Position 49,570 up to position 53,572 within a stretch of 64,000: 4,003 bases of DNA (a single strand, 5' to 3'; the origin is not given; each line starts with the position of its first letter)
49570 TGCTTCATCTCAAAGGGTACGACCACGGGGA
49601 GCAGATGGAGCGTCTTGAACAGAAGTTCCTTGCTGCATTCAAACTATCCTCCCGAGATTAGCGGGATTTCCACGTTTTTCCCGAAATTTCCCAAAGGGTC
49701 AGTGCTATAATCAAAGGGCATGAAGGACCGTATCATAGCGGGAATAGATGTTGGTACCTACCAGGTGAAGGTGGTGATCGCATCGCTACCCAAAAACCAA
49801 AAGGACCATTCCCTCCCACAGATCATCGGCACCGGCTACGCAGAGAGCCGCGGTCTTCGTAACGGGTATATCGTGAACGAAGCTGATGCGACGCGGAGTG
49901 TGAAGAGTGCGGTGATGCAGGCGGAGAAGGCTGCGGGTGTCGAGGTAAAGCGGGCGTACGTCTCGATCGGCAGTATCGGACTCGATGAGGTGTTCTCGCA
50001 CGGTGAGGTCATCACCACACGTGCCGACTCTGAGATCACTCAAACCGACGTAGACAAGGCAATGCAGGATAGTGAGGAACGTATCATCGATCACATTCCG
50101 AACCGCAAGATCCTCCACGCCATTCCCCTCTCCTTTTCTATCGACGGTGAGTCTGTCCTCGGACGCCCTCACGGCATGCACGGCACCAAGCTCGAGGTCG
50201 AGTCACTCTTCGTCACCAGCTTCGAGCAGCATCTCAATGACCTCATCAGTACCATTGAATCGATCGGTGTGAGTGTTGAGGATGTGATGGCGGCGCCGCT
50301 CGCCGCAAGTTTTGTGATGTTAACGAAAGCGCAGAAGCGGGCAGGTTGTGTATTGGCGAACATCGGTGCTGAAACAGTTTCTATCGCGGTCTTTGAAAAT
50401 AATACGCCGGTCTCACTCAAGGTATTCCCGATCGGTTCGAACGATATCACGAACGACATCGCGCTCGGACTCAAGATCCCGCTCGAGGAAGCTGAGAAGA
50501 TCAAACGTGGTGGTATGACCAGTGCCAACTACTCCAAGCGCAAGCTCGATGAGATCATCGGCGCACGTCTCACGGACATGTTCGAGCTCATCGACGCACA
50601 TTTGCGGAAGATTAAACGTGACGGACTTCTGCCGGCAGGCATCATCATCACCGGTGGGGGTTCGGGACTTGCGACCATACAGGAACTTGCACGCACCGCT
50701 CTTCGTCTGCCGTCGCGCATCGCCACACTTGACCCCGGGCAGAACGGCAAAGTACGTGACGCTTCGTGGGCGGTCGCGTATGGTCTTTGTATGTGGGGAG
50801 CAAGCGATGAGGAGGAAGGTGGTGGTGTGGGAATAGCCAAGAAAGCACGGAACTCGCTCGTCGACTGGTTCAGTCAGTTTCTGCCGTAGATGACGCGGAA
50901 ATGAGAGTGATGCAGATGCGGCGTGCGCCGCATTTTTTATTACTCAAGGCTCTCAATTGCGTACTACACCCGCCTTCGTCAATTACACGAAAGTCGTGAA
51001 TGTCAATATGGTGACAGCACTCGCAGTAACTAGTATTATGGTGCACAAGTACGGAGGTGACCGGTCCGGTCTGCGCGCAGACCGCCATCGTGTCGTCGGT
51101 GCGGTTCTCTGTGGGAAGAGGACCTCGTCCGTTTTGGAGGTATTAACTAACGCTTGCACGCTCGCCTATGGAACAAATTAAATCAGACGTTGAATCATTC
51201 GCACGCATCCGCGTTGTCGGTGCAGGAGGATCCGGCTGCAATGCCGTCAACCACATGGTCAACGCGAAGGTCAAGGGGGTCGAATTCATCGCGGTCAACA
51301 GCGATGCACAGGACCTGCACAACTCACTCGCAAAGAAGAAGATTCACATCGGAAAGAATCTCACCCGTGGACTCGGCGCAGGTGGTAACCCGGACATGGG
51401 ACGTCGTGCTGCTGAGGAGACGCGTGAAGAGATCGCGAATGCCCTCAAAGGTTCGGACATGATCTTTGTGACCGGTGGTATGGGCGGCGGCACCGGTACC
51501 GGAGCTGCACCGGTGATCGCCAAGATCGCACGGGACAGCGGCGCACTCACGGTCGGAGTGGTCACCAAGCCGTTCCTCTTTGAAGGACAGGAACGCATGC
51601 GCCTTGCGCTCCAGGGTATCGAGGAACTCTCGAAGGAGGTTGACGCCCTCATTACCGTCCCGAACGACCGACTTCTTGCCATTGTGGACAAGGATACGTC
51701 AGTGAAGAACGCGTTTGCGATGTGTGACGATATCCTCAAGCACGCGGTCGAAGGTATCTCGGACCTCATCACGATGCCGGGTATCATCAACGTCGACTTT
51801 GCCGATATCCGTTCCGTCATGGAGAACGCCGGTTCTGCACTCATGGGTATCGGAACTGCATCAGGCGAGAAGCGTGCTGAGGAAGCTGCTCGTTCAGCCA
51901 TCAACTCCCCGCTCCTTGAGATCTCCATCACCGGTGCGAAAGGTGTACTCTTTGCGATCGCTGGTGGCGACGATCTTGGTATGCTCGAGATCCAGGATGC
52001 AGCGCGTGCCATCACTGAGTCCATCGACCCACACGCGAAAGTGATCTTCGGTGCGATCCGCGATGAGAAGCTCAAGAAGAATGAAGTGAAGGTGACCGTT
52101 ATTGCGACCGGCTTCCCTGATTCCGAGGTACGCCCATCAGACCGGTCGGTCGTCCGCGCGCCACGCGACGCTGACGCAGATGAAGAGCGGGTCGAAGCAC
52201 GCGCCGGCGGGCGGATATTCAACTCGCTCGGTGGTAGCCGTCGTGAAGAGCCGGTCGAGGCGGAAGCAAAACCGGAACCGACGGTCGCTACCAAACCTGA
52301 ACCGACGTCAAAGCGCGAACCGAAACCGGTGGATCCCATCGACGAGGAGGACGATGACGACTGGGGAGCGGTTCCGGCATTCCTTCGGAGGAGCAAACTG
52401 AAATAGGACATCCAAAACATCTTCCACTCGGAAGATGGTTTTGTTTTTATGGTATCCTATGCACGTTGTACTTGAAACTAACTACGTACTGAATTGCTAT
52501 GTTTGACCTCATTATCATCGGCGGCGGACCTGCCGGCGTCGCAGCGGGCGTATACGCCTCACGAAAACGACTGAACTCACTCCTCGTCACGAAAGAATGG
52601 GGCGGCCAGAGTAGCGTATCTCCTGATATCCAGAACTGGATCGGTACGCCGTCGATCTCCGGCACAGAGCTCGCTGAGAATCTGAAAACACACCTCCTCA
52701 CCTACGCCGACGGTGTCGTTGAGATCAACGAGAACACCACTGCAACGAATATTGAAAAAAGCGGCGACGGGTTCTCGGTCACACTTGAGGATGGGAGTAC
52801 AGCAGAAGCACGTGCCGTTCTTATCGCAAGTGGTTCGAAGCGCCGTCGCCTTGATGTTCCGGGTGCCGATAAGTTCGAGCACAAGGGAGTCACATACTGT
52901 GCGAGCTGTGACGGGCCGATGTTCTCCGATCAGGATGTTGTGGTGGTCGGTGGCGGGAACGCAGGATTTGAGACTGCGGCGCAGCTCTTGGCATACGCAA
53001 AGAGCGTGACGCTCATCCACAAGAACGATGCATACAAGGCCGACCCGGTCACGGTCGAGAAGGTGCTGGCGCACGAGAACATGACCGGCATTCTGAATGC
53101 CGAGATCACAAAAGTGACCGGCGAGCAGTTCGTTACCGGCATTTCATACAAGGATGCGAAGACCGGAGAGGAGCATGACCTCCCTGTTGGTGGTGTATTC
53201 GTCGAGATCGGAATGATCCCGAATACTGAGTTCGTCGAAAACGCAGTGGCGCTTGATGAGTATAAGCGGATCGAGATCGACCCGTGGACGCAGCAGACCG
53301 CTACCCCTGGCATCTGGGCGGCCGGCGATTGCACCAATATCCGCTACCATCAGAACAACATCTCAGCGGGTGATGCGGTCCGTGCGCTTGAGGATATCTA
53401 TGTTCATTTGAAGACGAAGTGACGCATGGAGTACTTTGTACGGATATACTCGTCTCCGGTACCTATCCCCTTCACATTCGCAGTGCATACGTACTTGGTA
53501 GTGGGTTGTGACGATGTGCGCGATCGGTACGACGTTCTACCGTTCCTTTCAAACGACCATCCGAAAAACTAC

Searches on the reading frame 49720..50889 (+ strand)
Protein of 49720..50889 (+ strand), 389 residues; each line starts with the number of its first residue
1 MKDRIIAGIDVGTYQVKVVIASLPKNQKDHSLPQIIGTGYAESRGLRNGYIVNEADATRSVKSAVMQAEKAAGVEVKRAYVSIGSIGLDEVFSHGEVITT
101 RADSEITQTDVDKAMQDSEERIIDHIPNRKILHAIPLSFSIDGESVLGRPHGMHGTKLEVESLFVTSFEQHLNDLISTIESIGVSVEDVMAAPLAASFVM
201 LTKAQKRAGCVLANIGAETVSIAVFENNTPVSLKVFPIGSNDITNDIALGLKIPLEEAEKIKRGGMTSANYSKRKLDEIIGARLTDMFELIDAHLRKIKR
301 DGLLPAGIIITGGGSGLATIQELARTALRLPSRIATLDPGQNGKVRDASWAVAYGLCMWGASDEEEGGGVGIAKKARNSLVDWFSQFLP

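Call 78: search_protein_families(library=pfam, proteins=[window:49720-50889:+], max_evalue=0.001)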
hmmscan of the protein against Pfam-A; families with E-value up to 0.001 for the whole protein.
window:49720-50889:+ (389 aa): 4 families
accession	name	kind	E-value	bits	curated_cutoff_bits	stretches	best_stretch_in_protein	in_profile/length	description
PF14450.12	FtsA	-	2.9e-25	89.5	31.8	1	211-355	1-127/127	Cell division protein FtsA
PF02491.25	SHS2_FTSA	-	4e-15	56.4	25.4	1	93-166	9-79/79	SHS2 domain inserted in FTSA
PF11104.14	PilM_2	-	8.9e-09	35.2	27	1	8-336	1-306/340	Type IV pilus assembly protein PilM;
PF06723.19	MreB_Mbl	-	0.00075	18.9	27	0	270-336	236-305/327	MreB/Mbl protein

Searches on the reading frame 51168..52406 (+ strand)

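Call 78: search_protein_families(library=pfam, proteins=[window:51168-52406:+], max_evalue=0.001)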
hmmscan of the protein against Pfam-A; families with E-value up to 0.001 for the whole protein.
window:51168-52406:+ (412 aa): 2 families
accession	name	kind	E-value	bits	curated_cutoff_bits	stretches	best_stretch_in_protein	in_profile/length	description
PF00091.31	Tubulin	-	4.4e-50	171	33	1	14-173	2-189/190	Tubulin/FtsZ family, GTPase domain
PF12327.13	FtsZ_C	-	1.7e-32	112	27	1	222-316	1-94/95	FtsZ family, C-terminal domain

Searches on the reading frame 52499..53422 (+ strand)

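Call 78: search_protein_families(library=pfam, proteins=[window:52499-53422:+], max_evalue=0.001)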
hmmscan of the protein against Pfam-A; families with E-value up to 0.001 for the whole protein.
window:52499-53422:+ (307 aa): 15 families
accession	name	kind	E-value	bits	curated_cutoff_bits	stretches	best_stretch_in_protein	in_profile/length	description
PF07992.20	Pyr_redox_2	-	8e-46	157.2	26.1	1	2-288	1-288/291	Pyridine nucleotide-disulphide oxidoreductase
PF13738.12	Pyr_redox_3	-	5.3e-28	98.6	30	1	73-276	95-305/305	Pyridine nucleotide-disulphide oxidoreductase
PF03486.20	HI0933_like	-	7.2e-11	42.4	50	0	146-178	2-34/244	HI0933-like protein Rossmann domain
PF01266.30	DAO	-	1e-10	42.1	27.9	0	146-177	1-33/353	FAD dependent oxidoreductase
PF00070.33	Pyr_redox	-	1.2e-10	42.2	22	1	147-216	2-78/82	Pyridine nucleotide-disulphide oxidoreductase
PF12831.13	FAD_oxidored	-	2.8e-09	37.2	27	1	3-55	1-59/416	FAD dependent oxidoreductase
PF01134.28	GIDA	-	3.1e-09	36.8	22.1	1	146-208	1-61/391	Glucose inhibited division protein A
PF00890.30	FAD_binding_2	-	4.2e-09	36.5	20.4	0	3-35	1-33/414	FAD binding domain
PF05834.18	Lycopene_cycl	-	2.6e-08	33.8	23.4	0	146-175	1-32/380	Lycopene cyclase protein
PF13454.12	NAD_binding_9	-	5.6e-06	26.9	21.8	0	78-113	119-154/155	FAD-NAD(P)-binding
PF04820.20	Trp_halogenase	-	5.8e-06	25.9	21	1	146-241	1-103/458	Tryptophan halogenase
PF01946.23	Thi4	-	7.7e-05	22.5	26.2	0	142-167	15-39/235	Thi4 family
PF01494.25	FAD_binding_3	-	0.00024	20.9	22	0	145-178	2-35/349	FAD binding domain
PF13450.12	NAD_binding_8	-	0.00025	21.7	21.9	0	6-31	1-26/68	NAD(P)-binding Rossmann-like domain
PF13241.12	NAD_binding_7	-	0.00071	20.6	22.1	0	142-179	5-42/104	Putative NAD(P)-binding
